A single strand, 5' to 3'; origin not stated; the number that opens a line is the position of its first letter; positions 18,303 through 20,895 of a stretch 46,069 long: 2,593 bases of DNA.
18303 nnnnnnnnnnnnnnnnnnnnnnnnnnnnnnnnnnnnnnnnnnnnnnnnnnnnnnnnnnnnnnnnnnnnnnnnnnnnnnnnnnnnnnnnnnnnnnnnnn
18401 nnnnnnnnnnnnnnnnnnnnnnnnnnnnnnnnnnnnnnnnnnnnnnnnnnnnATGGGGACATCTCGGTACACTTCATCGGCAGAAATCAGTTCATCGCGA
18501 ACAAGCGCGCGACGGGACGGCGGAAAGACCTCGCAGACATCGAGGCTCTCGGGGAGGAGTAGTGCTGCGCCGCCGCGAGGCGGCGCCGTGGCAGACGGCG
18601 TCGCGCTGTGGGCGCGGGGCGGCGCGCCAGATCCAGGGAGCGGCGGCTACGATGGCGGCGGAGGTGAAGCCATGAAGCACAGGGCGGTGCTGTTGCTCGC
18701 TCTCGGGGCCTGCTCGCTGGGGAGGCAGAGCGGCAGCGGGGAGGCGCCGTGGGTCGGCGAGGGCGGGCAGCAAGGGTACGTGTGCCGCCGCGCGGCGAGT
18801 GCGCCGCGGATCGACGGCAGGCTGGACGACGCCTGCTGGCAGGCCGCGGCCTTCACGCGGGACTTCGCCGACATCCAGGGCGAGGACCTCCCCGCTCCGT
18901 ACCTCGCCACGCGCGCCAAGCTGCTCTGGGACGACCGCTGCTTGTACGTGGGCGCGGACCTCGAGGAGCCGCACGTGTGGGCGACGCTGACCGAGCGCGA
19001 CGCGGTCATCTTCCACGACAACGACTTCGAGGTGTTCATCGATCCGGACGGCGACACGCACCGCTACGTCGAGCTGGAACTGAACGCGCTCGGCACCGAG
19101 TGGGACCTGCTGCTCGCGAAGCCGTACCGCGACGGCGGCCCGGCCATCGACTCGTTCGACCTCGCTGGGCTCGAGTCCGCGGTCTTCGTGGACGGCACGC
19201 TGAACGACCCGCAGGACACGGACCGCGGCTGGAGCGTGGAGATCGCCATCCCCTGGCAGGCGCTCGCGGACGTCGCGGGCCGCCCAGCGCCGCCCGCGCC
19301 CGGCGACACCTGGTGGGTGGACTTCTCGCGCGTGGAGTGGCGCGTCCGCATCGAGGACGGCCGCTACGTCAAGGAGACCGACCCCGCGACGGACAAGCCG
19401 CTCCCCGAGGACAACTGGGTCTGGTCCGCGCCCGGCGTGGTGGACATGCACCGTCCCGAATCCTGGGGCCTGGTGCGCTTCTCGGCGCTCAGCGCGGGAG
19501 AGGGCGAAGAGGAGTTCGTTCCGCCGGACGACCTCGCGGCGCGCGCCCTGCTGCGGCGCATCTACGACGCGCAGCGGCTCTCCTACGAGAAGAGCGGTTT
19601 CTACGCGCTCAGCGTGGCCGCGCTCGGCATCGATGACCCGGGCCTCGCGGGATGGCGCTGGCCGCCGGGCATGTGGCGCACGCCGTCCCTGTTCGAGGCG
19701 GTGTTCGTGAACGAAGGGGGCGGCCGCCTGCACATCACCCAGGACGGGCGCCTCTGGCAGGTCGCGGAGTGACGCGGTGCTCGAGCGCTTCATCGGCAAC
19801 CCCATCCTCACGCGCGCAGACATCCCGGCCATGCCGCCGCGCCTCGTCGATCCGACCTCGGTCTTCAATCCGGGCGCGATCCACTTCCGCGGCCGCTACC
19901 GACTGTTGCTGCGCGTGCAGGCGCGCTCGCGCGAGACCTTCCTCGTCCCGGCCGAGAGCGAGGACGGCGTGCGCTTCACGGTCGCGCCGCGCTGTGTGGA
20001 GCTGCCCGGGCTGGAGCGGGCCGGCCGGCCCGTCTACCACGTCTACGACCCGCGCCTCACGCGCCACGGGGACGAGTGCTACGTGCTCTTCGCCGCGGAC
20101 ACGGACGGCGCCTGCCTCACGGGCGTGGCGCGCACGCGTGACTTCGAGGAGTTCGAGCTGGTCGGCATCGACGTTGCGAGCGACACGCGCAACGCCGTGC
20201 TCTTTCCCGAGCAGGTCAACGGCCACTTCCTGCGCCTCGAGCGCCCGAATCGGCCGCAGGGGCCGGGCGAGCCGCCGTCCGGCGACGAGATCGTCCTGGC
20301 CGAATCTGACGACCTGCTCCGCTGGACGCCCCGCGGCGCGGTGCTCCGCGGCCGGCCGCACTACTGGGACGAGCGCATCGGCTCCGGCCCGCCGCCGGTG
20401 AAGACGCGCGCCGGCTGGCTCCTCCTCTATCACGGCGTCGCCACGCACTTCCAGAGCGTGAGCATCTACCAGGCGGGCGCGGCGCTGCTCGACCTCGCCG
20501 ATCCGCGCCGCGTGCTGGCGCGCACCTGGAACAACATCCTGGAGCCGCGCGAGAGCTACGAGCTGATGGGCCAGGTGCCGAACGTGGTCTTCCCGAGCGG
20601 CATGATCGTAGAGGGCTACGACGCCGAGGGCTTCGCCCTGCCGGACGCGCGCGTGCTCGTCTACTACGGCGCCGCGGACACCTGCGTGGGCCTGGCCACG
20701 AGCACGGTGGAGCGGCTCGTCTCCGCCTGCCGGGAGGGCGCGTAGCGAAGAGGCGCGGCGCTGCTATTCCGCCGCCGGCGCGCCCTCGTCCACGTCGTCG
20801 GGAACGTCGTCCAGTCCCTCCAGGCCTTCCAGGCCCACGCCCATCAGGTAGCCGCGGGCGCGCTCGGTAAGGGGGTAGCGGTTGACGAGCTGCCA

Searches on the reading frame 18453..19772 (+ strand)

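Call 40: search_protein_families(library=pfam, proteins=[window:18453-19772:+], max_evalue=0.001)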
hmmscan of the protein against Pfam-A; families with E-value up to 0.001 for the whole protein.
window:18453-19772:+ (439 aa): 1 family
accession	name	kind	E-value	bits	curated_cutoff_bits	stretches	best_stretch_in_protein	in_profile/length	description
PF06452.16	CBM9_1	-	1.7e-11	44.8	23.4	1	120-271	1-133/185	Carbohydrate family 9 binding domain-like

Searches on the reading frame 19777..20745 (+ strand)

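Call 40: search_protein_families(library=pfam, proteins=[window:19777-20745:+], max_evalue=0.001)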
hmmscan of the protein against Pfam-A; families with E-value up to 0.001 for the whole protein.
window:19777-20745:+ (322 aa): 1 family
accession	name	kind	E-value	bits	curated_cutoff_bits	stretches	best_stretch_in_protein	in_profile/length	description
PF04041.19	Glyco_hydro_130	-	1.6e-50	172.3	26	1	25-320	31-320/320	beta-1,4-mannooligosaccharide phosphorylase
